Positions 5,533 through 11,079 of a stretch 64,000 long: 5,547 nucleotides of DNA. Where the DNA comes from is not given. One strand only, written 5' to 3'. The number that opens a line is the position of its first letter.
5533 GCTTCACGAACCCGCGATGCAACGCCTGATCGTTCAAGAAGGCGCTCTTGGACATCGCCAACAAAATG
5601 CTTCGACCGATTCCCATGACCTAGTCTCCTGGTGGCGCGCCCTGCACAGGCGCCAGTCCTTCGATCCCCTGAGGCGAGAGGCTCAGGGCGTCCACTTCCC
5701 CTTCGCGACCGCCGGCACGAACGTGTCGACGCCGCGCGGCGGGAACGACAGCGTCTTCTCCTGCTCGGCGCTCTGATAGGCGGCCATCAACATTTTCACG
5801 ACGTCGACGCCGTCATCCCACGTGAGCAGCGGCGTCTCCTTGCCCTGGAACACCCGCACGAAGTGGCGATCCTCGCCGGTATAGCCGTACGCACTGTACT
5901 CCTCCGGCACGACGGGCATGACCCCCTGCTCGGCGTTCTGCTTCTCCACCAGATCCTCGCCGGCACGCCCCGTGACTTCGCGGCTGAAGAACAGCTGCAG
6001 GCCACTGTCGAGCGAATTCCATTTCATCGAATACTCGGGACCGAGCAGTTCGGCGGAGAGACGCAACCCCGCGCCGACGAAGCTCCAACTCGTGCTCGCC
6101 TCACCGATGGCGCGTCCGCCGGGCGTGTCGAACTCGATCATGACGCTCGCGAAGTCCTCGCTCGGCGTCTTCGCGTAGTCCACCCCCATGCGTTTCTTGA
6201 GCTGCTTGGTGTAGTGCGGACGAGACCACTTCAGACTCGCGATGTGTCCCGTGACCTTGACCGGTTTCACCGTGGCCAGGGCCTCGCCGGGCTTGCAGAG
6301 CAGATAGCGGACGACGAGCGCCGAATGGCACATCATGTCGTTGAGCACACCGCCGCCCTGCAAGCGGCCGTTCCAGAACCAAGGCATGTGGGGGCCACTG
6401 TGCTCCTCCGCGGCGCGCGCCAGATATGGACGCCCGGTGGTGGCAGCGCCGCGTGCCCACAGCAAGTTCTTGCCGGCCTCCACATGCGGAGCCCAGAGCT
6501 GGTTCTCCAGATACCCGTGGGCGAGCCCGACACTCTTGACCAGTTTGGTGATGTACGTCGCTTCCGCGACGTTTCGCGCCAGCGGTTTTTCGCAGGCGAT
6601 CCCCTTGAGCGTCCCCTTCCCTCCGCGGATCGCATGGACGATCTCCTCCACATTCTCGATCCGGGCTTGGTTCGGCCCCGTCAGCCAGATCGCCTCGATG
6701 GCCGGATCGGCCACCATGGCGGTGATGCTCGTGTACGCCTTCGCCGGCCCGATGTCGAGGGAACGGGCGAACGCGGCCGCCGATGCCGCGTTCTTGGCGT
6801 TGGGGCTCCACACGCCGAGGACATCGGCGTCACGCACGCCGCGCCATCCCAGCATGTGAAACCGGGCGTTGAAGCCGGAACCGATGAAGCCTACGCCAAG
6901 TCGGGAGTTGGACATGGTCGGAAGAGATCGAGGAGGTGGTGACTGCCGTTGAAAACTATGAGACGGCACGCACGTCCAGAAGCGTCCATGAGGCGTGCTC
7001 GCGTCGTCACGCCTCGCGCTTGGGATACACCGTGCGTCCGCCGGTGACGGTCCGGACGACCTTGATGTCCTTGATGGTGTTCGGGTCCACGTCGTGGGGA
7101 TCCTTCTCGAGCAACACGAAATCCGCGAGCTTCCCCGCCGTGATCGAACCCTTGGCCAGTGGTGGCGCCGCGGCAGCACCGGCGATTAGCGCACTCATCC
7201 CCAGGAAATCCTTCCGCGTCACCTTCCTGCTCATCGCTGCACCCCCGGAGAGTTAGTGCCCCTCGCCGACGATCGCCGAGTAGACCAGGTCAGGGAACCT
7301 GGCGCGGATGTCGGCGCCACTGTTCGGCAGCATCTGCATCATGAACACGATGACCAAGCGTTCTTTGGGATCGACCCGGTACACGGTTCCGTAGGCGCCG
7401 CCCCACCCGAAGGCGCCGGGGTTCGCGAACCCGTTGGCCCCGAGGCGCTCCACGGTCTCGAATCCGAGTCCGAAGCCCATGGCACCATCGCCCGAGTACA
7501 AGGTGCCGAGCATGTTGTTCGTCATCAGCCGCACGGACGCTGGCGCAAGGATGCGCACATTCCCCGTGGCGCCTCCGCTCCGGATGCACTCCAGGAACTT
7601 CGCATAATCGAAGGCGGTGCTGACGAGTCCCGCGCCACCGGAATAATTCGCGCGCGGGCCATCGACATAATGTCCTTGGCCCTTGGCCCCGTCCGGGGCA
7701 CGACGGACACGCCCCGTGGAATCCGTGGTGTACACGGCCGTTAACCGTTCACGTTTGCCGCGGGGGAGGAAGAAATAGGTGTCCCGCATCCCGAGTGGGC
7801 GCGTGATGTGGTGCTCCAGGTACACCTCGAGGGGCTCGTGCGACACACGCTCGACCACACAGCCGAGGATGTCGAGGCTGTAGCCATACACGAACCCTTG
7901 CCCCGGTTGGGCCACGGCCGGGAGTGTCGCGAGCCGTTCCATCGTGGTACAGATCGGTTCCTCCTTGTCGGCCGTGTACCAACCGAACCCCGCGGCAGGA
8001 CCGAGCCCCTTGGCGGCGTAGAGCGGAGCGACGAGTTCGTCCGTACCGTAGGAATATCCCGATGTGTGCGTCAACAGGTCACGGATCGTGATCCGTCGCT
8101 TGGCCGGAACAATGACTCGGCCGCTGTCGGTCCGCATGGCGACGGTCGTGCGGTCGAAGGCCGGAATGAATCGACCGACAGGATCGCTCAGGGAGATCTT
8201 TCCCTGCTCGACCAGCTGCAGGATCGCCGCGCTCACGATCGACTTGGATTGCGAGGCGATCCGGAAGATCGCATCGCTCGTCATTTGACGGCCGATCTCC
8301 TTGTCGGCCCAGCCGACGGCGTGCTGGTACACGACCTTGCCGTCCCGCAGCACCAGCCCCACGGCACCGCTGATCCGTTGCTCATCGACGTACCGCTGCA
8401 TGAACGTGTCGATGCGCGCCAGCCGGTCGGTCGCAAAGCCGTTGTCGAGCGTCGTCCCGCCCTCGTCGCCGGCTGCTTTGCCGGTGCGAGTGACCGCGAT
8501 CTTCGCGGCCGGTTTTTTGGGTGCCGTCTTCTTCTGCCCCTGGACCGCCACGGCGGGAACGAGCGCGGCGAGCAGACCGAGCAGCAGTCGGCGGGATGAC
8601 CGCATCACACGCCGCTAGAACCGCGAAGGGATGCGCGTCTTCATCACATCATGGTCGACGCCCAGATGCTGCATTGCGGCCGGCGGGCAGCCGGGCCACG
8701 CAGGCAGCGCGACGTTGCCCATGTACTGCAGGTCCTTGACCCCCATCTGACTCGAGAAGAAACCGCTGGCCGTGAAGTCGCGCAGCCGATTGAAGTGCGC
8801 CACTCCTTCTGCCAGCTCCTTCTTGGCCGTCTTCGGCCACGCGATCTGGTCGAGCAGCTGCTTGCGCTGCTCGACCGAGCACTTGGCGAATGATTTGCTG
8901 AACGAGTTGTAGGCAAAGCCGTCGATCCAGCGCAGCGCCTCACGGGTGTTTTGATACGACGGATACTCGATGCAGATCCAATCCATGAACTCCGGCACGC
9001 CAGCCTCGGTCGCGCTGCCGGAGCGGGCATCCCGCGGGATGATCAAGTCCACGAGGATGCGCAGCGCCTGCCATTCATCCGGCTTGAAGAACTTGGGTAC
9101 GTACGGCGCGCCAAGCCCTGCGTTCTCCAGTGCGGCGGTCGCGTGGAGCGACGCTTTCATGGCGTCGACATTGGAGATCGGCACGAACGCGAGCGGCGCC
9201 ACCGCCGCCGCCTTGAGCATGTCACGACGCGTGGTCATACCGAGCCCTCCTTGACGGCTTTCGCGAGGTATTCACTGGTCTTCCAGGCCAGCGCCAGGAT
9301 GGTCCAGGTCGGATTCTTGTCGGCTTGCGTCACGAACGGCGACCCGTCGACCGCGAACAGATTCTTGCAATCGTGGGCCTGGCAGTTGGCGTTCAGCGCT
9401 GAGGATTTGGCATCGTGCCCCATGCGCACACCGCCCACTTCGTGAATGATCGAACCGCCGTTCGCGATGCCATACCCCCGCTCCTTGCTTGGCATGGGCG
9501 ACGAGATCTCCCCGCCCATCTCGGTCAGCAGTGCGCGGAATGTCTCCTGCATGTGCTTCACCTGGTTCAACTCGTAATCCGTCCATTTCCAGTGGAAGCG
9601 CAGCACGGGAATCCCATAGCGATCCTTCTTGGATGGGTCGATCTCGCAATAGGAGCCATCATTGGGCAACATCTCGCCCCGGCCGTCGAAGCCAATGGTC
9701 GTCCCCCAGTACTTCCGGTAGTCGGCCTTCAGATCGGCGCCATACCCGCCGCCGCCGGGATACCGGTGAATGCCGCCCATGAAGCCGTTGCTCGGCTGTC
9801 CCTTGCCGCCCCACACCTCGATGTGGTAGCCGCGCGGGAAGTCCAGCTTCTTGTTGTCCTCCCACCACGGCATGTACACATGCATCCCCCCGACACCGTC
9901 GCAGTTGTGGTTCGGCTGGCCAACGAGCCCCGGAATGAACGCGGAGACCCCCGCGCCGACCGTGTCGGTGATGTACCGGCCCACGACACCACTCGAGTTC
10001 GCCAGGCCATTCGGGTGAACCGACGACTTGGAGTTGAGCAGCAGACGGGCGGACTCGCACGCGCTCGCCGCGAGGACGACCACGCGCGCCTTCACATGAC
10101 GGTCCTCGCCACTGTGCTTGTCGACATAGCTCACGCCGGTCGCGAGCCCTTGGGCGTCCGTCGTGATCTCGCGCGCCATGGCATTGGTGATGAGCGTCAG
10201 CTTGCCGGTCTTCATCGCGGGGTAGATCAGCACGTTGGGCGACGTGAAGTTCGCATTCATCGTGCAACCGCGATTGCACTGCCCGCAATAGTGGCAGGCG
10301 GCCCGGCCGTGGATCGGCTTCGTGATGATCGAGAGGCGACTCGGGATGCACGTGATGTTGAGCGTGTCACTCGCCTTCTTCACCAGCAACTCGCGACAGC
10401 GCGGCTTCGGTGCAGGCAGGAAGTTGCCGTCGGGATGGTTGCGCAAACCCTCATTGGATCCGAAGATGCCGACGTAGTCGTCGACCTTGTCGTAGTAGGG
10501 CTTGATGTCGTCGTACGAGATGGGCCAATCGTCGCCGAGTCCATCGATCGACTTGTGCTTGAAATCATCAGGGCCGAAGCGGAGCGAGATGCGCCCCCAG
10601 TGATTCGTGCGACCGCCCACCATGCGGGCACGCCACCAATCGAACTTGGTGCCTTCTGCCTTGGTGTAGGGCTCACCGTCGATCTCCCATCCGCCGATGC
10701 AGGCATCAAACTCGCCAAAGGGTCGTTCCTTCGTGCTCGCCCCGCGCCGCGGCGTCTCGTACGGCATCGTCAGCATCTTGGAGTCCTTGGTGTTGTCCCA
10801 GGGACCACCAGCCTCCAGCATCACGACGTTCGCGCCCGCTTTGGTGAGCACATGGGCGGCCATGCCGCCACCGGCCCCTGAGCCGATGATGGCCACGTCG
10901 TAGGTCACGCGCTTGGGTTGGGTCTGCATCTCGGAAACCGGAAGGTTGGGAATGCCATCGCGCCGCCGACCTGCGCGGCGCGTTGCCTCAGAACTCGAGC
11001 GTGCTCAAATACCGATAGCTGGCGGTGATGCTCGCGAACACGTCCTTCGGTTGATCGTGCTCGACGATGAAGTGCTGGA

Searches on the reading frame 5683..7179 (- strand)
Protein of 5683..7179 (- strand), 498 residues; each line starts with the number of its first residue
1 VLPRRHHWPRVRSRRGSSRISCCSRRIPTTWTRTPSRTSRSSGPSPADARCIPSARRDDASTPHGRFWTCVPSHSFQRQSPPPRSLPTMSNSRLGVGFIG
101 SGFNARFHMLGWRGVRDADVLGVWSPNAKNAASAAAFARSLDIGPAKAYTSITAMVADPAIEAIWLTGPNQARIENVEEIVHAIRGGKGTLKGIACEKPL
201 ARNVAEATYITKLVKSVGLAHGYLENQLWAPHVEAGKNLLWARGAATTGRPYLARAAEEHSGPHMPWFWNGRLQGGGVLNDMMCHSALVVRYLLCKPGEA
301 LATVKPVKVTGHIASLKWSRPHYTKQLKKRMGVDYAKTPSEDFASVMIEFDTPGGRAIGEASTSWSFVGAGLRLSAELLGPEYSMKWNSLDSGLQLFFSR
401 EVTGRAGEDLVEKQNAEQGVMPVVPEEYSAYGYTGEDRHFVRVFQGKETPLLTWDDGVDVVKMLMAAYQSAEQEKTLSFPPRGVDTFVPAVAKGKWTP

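Call 12: search_protein_families(library=pfam, proteins=[window:5683-7179:-])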
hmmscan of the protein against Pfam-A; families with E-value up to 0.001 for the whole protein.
window:5683-7179:- (498 aa): 3 families
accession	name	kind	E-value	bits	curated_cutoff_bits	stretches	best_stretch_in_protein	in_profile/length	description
PF01408.29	GFO_IDH_MocA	-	3.5e-12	47.5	24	1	95-218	2-113/120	Oxidoreductase family, NAD-binding Rossmann fold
PF22725.1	GFO_IDH_MocA_C3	-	6.4e-09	36.3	27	1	248-374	13-112/124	GFO/IDH/MocA C-terminal domain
PF02894.22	GFO_IDH_MocA_C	-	1.8e-05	25.1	22.9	1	269-477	32-216/218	Oxidoreductase family, C-terminal alpha/beta domain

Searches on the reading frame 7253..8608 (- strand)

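Call 12: search_protein_families(library=pfam, proteins=[window:7253-8608:-])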
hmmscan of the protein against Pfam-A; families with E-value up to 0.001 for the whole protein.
window:7253-8608:- (451 aa): 1 family
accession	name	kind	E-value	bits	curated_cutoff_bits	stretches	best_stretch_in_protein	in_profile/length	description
PF00144.29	Beta-lactamase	-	5e-71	240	27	1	67-433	2-318/329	Beta-lactamase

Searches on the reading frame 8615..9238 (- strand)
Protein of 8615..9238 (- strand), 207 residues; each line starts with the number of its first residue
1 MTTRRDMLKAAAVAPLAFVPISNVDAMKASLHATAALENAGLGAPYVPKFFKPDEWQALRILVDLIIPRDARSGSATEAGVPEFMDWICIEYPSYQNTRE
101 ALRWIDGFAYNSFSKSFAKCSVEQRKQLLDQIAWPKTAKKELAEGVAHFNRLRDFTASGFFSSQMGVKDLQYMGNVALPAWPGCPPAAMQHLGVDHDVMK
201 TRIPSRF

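Call 12: search_protein_families(library=pfam, proteins=[window:8615-9238:-])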
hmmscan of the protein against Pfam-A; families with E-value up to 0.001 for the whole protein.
window:8615-9238:- (207 aa): 1 family
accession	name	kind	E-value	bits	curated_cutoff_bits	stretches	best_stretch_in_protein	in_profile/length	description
PF13618.11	Gluconate_2-dh3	-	5.8e-25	88.6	23.4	1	53-178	1-131/135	Gluconate 2-dehydrogenase subunit 3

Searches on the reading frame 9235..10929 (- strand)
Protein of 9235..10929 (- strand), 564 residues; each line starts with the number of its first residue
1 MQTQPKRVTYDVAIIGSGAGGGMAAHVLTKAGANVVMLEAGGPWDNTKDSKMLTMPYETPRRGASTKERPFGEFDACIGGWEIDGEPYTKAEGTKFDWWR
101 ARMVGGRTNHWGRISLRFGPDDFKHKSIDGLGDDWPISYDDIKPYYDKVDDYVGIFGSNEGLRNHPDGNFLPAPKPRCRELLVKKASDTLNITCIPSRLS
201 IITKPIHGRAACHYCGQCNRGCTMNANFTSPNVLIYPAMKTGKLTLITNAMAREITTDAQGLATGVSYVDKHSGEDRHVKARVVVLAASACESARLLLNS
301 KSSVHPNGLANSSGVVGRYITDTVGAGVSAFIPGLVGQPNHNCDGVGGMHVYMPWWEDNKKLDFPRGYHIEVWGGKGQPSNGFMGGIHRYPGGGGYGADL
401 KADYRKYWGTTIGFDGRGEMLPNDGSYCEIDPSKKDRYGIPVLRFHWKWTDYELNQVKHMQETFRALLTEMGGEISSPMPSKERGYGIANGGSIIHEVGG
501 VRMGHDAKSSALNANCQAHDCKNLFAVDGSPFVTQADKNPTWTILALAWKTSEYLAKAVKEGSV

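Call 12: search_protein_families(library=pfam, proteins=[window:9235-10929:-])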
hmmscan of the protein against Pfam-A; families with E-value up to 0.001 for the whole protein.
window:9235-10929:- (564 aa): 6 families
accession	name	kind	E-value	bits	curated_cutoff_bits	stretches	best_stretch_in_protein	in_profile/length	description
PF05199.19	GMC_oxred_C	-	4.1e-21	76.4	24.6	1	427-548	4-139/139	GMC oxidoreductase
PF00732.25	GMC_oxred_N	-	7.7e-12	45.9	23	1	211-301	110-201/218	GMC oxidoreductase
PF00890.30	FAD_binding_2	-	7.4e-08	32.4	20.4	0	11-43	1-33/414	FAD binding domain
PF01494.25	FAD_binding_3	-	6.8e-05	22.7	22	1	10-40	2-32/349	FAD binding domain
PF01266.30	DAO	-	7.4e-05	22.9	27.9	0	11-43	1-34/353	FAD dependent oxidoreductase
PF07992.20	Pyr_redox_2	-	0.0002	21.3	26.1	1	10-44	1-35/291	Pyridine nucleotide-disulphide oxidoreductase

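Call 14: find_encoding_contigs(protein=window:9235-10929:-, flank=10000, max_places=5)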
Protein window:9235-10929:- (564 aa): 2 contigs read that carry it; 2 places shown.
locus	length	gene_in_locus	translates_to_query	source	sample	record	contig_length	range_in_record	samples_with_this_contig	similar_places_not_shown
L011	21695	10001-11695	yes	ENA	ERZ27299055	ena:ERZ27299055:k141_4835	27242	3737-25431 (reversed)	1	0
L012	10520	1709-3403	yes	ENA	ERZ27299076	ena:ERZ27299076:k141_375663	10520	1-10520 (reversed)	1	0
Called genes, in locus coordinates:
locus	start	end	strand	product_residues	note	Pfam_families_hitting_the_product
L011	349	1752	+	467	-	PF00270:DEAD, PF04851:ResIII, PF00271:Helicase_C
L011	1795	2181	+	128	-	PF07883:Cupin_2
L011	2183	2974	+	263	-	PF00106:adh_short, PF08659:KR (weak), PF13561:adh_short_C2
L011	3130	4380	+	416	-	PF09430:EMC7_beta-sandw (faint), PF13620:CarboxypepD_reg, PF13715:CarbopepD_reg_2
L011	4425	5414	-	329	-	PF00291:PALP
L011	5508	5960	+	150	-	PF01641:SelR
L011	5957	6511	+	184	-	PF01625:PMSR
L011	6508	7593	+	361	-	PF08240:ADH_N, PF16912:Glu_dehyd_C, PF00107:ADH_zinc_N, PF13602:ADH_zinc_N_2 (weak)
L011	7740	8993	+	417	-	PF04389:Peptidase_M28, PF01546:Peptidase_M20, PF07687:M20_dimer (weak)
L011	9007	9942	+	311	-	PF01261:AP_endonuc_2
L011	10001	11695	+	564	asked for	PF00890:FAD_binding_2 (faint), PF00732:GMC_oxred_N, PF05199:GMC_oxred_C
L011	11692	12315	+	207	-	PF13618:Gluconate_2-dh3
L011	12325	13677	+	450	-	PF00144:Beta-lactamase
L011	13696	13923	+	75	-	PF07969:Amidohydro_3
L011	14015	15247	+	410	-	PF01408:GFO_IDH_MocA, PF02894:GFO_IDH_MocA_C (weak), PF22725:GFO_IDH_MocA_C3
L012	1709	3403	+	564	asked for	PF00890:FAD_binding_2 (faint), PF00732:GMC_oxred_N, PF05199:GMC_oxred_C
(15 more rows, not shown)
